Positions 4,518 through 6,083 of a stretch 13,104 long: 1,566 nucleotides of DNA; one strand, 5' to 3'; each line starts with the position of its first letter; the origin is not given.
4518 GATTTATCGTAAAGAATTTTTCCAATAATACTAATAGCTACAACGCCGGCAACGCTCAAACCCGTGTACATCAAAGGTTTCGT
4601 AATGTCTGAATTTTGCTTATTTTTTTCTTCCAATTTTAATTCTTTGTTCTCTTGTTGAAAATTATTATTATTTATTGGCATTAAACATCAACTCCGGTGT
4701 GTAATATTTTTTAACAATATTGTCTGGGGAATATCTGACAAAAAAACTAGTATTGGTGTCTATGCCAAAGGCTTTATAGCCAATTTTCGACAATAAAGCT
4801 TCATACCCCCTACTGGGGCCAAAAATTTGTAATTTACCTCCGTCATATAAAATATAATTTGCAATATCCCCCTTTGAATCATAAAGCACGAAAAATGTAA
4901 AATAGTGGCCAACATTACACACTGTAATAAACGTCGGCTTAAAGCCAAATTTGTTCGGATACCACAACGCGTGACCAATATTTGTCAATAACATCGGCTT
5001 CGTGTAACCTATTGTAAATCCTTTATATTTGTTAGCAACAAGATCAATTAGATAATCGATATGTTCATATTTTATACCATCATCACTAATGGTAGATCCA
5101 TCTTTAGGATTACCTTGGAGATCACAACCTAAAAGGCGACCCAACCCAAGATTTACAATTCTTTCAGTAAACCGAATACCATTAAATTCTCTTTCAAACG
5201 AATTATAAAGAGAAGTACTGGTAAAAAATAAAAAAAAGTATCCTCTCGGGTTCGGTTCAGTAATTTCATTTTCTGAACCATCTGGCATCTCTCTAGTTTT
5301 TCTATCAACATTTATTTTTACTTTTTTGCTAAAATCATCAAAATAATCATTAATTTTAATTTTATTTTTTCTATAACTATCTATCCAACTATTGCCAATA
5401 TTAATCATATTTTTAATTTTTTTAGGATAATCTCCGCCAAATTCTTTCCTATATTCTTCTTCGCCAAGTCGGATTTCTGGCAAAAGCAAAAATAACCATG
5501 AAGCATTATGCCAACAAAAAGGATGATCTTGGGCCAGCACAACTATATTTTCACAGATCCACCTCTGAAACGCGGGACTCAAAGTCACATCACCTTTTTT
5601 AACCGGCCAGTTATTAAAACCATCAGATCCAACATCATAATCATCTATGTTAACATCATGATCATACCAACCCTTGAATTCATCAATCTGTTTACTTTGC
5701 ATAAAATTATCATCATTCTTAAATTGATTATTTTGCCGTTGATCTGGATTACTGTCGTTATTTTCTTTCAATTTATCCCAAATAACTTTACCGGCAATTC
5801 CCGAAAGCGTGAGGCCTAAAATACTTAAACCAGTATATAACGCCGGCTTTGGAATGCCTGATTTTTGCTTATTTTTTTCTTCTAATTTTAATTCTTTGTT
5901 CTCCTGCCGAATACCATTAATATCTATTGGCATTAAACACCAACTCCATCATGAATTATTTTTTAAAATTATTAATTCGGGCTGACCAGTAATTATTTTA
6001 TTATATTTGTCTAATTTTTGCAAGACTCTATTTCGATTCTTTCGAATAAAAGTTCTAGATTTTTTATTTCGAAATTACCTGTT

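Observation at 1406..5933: Tandem array of membrane-anchored, rapidly diverging proteins with a papain-fold (USP-like Gln/Cys/His/Asp) signature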

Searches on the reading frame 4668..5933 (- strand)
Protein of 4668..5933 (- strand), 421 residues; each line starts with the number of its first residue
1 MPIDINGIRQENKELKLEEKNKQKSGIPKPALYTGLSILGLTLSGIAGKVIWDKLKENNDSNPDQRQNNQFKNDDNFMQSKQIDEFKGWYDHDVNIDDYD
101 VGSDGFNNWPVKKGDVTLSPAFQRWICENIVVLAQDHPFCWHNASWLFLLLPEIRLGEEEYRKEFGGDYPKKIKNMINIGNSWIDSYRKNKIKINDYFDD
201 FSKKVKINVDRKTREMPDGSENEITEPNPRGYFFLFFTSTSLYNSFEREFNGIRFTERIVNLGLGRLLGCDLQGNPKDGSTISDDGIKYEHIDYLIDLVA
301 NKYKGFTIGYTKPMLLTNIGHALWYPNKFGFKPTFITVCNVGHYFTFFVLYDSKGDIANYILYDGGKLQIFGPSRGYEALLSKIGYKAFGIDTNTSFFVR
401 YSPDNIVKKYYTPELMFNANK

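Call 3: search_protein_families(library=pfam, proteins=[window:4668-5933:-], max_evalue=1)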
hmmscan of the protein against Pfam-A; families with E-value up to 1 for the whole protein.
window:4668-5933:- (421 aa): 0 families

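Call 4: search_protein_families(library=ncbifam, proteins=[window:4668-5933:-], max_evalue=1)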
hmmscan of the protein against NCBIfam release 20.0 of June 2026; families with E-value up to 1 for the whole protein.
window:4668-5933:- (421 aa): 0 families

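Call 8: find_homologous_proteins(query=A2, max_evalue=0.01)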
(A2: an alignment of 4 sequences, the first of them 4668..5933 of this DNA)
Query A2 (4 sequences) (421 aa, profile of the alignment): 11 proteins with E <= 0.01 among 8000 candidates.
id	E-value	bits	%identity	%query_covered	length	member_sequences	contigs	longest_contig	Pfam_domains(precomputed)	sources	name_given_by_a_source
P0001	1.6e-115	404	100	100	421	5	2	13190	-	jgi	-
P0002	3.5e-71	258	53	99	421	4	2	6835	-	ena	-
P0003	1.9e-69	253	53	99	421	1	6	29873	-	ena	-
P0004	8.4e-69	250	54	99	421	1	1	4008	-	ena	-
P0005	6.6e-65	238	51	99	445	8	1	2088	-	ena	-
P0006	8.9e-61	224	26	72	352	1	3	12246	-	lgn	-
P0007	1.5e-52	197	36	99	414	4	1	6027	-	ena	-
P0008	2.1e-51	193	36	99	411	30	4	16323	-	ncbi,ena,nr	ncbi:MAG: hypothetical protein IJQ10_01565 [Clostridia bacterium]|nr:hypothetical protein [Clostridi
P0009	1.1e-50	191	36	97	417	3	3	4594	-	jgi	-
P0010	4.9e-48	182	36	97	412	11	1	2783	-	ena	-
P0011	5.0e-48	182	36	99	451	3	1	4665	-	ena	-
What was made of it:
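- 4668..5933 (-): P1, intact paralog (421 aa). Charged N-module plus helix (res 1-55), long polar linker, catalytic-type domain from about res 110. It is 100% identical to P0001 (call 8).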

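Call 12: search_solved_structures(query=A3, max_evalue=10, show_alignments=3)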
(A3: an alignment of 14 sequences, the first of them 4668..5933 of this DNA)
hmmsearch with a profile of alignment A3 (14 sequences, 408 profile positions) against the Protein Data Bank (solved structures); distinct sequences matched with E-value up to 10: 0.
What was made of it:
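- Tried and rejected: A profile search with A3 gave 0 hits at E<=10 (call 12).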

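Call 13: find_related_loci(query=A3, collection=genome_contigs, flank=10000)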
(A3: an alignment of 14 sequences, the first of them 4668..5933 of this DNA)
Query A3 (421 aa) in genome_contigs; peptide patterns used: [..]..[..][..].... (x = any residue, [..] = any of these).
3 stretches matched a pattern; 1 encode a relative of the query (tblastn E <= 1e-3); 1 distinct loci.
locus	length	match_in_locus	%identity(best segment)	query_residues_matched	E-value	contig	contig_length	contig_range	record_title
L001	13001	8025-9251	39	1-418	2e-80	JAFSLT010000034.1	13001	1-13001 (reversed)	MAG: Clostridia bacterium isolate RGIG3258 Goat_Reticulum-3__c283043, whole genome shotgun sequence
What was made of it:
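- Tried and rejected: The genome_contigs scan found one locus only, a goat-rumen Clostridia MAG (call 13).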

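Call 16: find_encoding_contigs(protein=P0003, flank=10000, max_places=4)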
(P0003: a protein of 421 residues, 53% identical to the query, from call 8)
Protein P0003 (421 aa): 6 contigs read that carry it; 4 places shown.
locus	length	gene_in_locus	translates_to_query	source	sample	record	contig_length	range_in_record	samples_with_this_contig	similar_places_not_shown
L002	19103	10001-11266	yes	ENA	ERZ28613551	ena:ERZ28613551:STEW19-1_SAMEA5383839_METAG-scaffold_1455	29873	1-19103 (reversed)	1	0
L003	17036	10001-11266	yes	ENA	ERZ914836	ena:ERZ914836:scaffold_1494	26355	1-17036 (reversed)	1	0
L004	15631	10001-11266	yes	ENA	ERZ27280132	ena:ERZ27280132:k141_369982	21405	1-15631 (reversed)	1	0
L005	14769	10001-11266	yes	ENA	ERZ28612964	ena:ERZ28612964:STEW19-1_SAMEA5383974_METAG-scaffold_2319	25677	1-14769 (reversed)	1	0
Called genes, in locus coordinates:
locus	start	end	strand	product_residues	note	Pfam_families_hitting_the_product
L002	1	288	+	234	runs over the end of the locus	-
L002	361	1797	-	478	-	-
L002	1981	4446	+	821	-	PF01820:Dala_Dala_lig_N, PF07478:Dala_Dala_lig_C, PF13535:ATP-grasp_4 (faint), PF01820:Dala_Dala_lig_N, PF07478:Dala_Dala_lig_C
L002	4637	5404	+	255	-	PF00072:Response_reg, PF08769:Spo0A_C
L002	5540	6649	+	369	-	-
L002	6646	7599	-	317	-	PF01551:Peptidase_M23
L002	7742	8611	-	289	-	-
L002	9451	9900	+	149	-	PF13240:Zn_Ribbon_1 (weak)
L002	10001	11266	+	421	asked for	-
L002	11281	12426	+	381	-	-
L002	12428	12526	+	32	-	-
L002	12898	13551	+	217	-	PF24722:DUF7674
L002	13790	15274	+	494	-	PF00535:Glycos_transf_2, PF10111:Glyco_tranf_2_2, PF13641:Glyco_tranf_2_3, PF00652:Ricin_B_lectin, PF14200:RicinB_lectin_2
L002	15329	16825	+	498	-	PF00535:Glycos_transf_2, PF10111:Glyco_tranf_2_2, PF13641:Glyco_tranf_2_3, PF14200:RicinB_lectin_2, PF00652:Ricin_B_lectin (weak)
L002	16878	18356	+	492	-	PF00535:Glycos_transf_2, PF10111:Glyco_tranf_2_2, PF13641:Glyco_tranf_2_3, PF00652:Ricin_B_lectin (weak), PF14200:RicinB_lectin_2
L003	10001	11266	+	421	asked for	-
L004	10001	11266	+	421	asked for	-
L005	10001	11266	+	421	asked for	-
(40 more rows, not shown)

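Call 17: find_encoding_contigs(protein=P0006, flank=10000, max_places=3)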
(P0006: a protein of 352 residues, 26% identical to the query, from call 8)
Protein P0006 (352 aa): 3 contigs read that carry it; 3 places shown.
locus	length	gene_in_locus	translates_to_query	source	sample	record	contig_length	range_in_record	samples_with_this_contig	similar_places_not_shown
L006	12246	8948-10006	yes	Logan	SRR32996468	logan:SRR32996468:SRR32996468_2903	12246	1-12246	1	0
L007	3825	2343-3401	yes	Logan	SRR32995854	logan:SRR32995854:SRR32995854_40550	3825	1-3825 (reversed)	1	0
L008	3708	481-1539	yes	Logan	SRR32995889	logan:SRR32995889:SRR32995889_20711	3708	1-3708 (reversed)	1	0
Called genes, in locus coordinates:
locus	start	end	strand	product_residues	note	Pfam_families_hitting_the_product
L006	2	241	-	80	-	?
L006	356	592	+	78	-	PF04023:FeoA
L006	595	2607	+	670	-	PF01926:MMR_HSR1, PF02421:FeoB_N, PF17910:FeoB_Cyto, PF07670:Gate, PF07664:FeoB_C, PF07670:Gate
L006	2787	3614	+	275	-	-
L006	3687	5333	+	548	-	PF00133:tRNA-synt_1, PF01406:tRNA-synt_1e (weak), PF01921:tRNA-synt_1f (faint), PF09334:tRNA-synt_1g, PF01406:tRNA-synt_1e (weak), PF19303:Anticodon_3, PF08264:Anticodon_1 (weak)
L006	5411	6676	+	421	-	-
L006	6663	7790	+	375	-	-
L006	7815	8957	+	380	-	-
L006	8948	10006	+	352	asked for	-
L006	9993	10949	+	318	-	-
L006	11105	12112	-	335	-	-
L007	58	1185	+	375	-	-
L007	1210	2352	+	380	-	-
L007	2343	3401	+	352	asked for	-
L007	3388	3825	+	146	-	?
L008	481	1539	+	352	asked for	-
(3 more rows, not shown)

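Call 22: search_protein_representatives(alignment_id=A3)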
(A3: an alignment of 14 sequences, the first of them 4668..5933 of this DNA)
Query: 14 sequences, 408 profile positions. Proteins with E-value up to 0.001 (for the whole library): 48; up to 1e-10: 40; up to 1e-30: 16. The best 48 are listed.
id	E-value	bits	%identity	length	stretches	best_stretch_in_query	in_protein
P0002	1.3e-182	624.2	-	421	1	1-408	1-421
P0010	4.6e-171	586.1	-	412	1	1-408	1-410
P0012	8.0e-104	364.7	-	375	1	1-402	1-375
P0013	1.4e-98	347.4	-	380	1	1-408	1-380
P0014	1.1e-87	311.5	-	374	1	1-404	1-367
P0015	1.5e-65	238.6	-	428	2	1-205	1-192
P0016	6.3e-60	220.1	-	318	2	294-406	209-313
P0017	4.4e-52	194.3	-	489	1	53-402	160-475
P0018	1.2e-47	179.6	-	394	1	52-402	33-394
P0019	1.8e-45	172.5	-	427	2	295-402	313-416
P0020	3.2e-44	168.4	-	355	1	1-404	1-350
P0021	6.1e-44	167.5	-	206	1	1-205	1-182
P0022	2.6e-42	162.1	-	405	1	56-402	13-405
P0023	3.9e-39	151.6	-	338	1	81-402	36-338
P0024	1.5e-35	139.8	-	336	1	61-405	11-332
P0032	5.7e-27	111.6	-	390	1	92-402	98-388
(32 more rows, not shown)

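Call 26: search_protein_families(library=pfam, alignment_id=A5, max_evalue=1)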
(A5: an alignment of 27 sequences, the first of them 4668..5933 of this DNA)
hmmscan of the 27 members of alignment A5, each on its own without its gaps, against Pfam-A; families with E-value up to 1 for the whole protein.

A. member 1, window:4668-5933:- (421 aa): 0 families

B. families by the number of members that match (of 27 scanned): 10 families
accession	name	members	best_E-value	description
PF12682.12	Flavodoxin_4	1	0.0071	Flavodoxin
PF04977.20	DivIC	1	0.026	Septum formation initiator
PF11294.13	DUF3095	1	0.029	Protein of unknown function (DUF3095)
PF08465.15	Herpes_TK_C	1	0.031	Thymidine kinase from Herpesvirus C-terminal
PF12342.13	DUF3640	1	0.04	Protein of unknown function (DUF3640)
PF02016.21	Peptidase_S66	1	0.1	LD-carboxypeptidase N-terminal domain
PF19092.6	DUF5780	1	0.1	Family of unknown function (DUF5780)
PF23018.2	Cypovirus_WIV_4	1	0.15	Cypovirus WIV domain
PF14471.11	DUF4428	1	0.24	Domain of unknown function (DUF4428)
PF07579.16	DUF1548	1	0.57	Domain of Unknown Function (DUF1548)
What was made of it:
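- On NlpC/P60, CHAP, C39, transglutaminase-like, sortase (other envelope-associated Cys enzymes): No Pfam or NCBIfam hit was found (calls 3, 4, 26).
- No Pfam hit to those families was found for any of 27 members (call 26).
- Tried and rejected: A Pfam scan of 27 family members also found nothing (call 26).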

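Call 31: predict_structure(alignment_id=A5)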
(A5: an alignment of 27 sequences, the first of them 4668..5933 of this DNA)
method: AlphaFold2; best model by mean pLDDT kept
length: 421 residues; sequences in the alignment: 27
mean_pLDDT: 75.3   pTM: 0.74
mean pLDDT of the five models: 75.3, 72.7, 72.8, 72.3, 70.7
residues with pLDDT >= 90: 150; 70-90: 125; 50-70: 67; < 50: 79
segments of 3 or more residues with pLDDT < 50: 1-6, 11-13, 20-49, 59-81, 106-109, 240-245
pLDDT, mean of each block of 10 residues (from residue 1): 44 50 40 33 41 50 41 44 59 75 49 77 93 86 93 87 87 95 92 82 78 90 82 61 60 86 64 76 78 91 90 86 95 95 93 97 91 93 74 82 96 86 49
secondary structure, 60 per line:
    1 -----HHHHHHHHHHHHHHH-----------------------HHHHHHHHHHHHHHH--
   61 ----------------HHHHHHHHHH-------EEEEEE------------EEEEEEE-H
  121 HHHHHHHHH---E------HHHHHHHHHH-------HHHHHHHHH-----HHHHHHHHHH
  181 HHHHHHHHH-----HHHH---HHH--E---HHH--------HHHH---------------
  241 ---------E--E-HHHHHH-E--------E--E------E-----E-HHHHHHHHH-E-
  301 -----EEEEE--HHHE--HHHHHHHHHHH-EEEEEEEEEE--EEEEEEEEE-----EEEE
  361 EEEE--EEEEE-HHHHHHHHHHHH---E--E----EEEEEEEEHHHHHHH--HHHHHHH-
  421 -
elements in order: H6-20 H44-58 H77-86 E94-99 E112-118 H120-129 H140-149 H157-165 H171-189 H195-198 H222-225 H255-260 H289-297 E306-310 H319-329 E331-340 E343-351 E357-364 E367-371 H373-384 E396-403 H404-410 H413-419
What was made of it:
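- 4668..5933 (-): AF2 gives pLDDT 75 and pTM 0.74, with the core at 85-97 (call 31).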

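Call 33: fold_search(model_id=the predicted structure, library=pdb)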
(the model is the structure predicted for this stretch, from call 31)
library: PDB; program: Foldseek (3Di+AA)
matches with E <= 10: 288; with E <= 0.001: 0
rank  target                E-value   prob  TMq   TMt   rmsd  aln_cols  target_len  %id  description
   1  5kye_A                3.2e-02  0.84  0.15  0.18   7.7       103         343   12  Crystal structure of USP7 catalytic domain [H294E] mutant in complex with ubiquitin (released 2017-08-09)
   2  6r9p_A                3.5e-02  0.90  0.15  0.11   4.5        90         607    9  Structure of Saccharomyces cerevisiae apo Pan2 pseudoubiquitin hydrolase-RNA exonuclease (UCH-Exo) module in complex w (released 2019-05-22)
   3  6r5k_A                3.8e-02  0.66  0.37  0.18  27.7       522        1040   10  Cryo-EM structure of a poly(A) RNP bound to the Pan2-Pan3 deadenylase (released 2019-05-29)
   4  6r9o_A                4.2e-02  0.80  0.14  0.10   4.3        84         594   10  Structure of Saccharomyces cerevisiae apo Pan2 pseudoubiquitin hydrolase-RNA exonuclease (UCH-Exo) module in complex w (released 2019-05-22)
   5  8c61_D                4.2e-02  0.54  0.13  0.16  12.0       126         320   13  Structure of USP54 in complex with Lys63-linked diUbiquitin-PA (released 2024-07-31)
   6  4q8g_A                5.0e-02  0.93  0.14  0.17   3.6        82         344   10  Structure of the Saccharomyces cerevisiae PAN2 pseudoubiquitin-hydrolase (released 2014-06-04)
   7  4q8g_B                5.3e-02  0.93  0.14  0.16   3.4        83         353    7  Structure of the Saccharomyces cerevisiae PAN2 pseudoubiquitin-hydrolase (released 2014-06-04)
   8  7oje_C                5.3e-02  0.25  0.12  0.14  12.6       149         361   11  Crystal structure of the covalent complex between Tribolium castaneum deubiquitinase ZUP and Ubiquitin-PA (released 2022-02-02)
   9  6fge_A                5.3e-02  0.18  0.12  0.14  14.4       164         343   15  Crystal structure of human ZUFSP/ZUP1 in complex with ubiquitin (released 2018-04-04)
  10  6r9i                  5.6e-02  0.91  0.15  0.11   3.7        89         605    9  Structure of Saccharomyces cerevisiae apo Pan2 pseudoubiquitin hydrolase-RNA exonuclease (UCH-Exo) module (released 2019-05-22)
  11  8p52                  5.6e-02  0.41  0.16  0.03  14.3       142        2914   10  Photorhabdus luminescens Makes caterpillars floppy (Mcf) toxin (released 2023-11-01)
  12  8sfg_C                6.0e-02  0.38  0.13  0.16   7.8       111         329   17  Crystal Structure of the Open Unbound Catalytically Inactive Makes Caterpillars Floppy-like (MCF) Effector from Vibrio (released 2024-06-05)
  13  8sfg_A                6.0e-02  0.38  0.13  0.15   7.8       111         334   17  Crystal Structure of the Open Unbound Catalytically Inactive Makes Caterpillars Floppy-like (MCF) Effector from Vibrio (released 2024-06-05)
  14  4xr7_J                6.3e-02  0.69  0.13  0.08   4.2        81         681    7  Structure of the Saccharomyces cerevisiae PAN2-PAN3 core complex (released 2015-01-28)
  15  8hje                  6.3e-02  0.51  0.12  0.16   7.7        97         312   14  Vismodegib binds to the catalytical domain of human Ubiquitin-Specific Protease 28 (released 2023-05-03)
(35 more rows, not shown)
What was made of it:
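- Model 1 top hits are USP7, Pan2, USP54, ZUP1, MCF, PaTox, CYLD and UfSP2, with E from 0.03 and probability up to 0.93 (call 33).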

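Call 39: fold_search(model_id=the predicted structure, library=viral)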
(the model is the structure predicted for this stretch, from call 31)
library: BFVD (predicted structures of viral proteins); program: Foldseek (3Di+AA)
matches with E <= 10: 137; with E <= 0.001: 0
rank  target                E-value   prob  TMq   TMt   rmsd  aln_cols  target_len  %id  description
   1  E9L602                2.2e-02  0.38  0.12  0.14  12.5       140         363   10  ME53 [Spodoptera frugiperda nuclear polyhedrosis virus]
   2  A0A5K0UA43            7.4e-02  0.44  0.16  0.20   9.0       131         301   11  Uncharacterized protein (Fragment) [Yasminevirus sp. GU-2018]
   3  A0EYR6                8.8e-02  0.16  0.14  0.13  16.3       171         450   13  Early 53 kDa protein [Ectropis obliqua nucleopolyhedrovirus]
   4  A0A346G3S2            1.0e-01  0.66  0.12  0.09   4.7        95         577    6  (no name in the UniProt tables at hand)
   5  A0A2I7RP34            1.7e-01  0.10  0.07  0.15  13.5        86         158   14  (no name in the UniProt tables at hand)
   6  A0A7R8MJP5            2.3e-01  0.08  0.07  0.18  12.8       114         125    5  Uncharacterized protein [Klebsiella phage vB_KvM-Eowyn]
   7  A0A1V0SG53            2.9e-01  0.05  0.09  0.06  16.2       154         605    9  mRNA capping enzyme [Hokovirus HKV1]
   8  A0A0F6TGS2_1          3.9e-01  0.38  0.12  0.05   4.1        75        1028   13  A48 [Rat cytomegalovirus ALL-03]
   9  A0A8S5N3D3            4.4e-01  0.35  0.08  0.45   2.6        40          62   28  Uncharacterized protein [Siphoviridae sp. ctRuT6]
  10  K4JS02                4.7e-01  0.38  0.10  0.47   3.8        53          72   13  Uncharacterized protein [Caulobacter phage CcrColossus]
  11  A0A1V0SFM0            4.9e-01  0.14  0.09  0.20  14.8       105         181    8  Uncharacterized protein [Hokovirus HKV1]
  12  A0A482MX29            5.2e-01  0.41  0.06  0.10   2.5        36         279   22  Putative DNA primase [Escherichia phage vB_EcoM_HdK5]
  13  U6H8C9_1              5.5e-01  0.16  0.13  0.05   7.6       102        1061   12  GP48 [Caviid herpesvirus 2 str. CIDMTR]
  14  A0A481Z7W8            6.2e-01  0.06  0.09  0.21  11.9       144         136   12  Acetyltransferase (GNAT) family protein [Pithovirus LCPAC304]
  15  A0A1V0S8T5            7.4e-01  0.12  0.10  0.20   7.7        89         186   18  Uncharacterized protein [Catovirus CTV1]
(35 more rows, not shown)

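Call 46: predict_structure(alignment_id=A6)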
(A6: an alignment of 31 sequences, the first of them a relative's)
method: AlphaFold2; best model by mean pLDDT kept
length: 318 residues; sequences in the alignment: 31
mean_pLDDT: 76.9   pTM: 0.75
mean pLDDT of the five models: 76.9, 75.3, 74.5, 73.7, 71.4
residues with pLDDT >= 90: 121; 70-90: 96; 50-70: 54; < 50: 47
segments of 3 or more residues with pLDDT < 50: 1-13, 31-52, 211-217
pLDDT, mean of each block of 10 residues (from residue 1): 34 55 61 40 44 56 92 93 82 89 92 92 89 77 71 71 76 86 62 79 72 53 87 93 88 97 94 89 94 91 96 62
secondary structure, 60 per line:
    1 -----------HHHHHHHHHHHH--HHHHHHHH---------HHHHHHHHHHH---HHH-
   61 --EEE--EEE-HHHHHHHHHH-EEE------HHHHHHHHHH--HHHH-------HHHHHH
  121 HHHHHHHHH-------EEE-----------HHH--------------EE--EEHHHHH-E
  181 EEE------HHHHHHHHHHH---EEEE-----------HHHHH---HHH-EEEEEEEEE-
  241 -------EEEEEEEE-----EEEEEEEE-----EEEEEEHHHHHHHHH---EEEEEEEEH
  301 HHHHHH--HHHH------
elements in order: H12-23 H26-33 H43-53 E63-65 E68-70 H72-81 E83-85 H92-101 H104-107 H115-129 E137-139 H174-178 E180-183 H190-200 E204-207 H219-223 E231-239 E248-255 E261-268 E274-279 H280-288 E292-299 H300-306 H309-312
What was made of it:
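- AF2 models of two paralogs that are 25% identical: the core is confident and the Cys, His and D/N sit at canonical papain-fold positions in the secondary structure (calls 31, 46).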
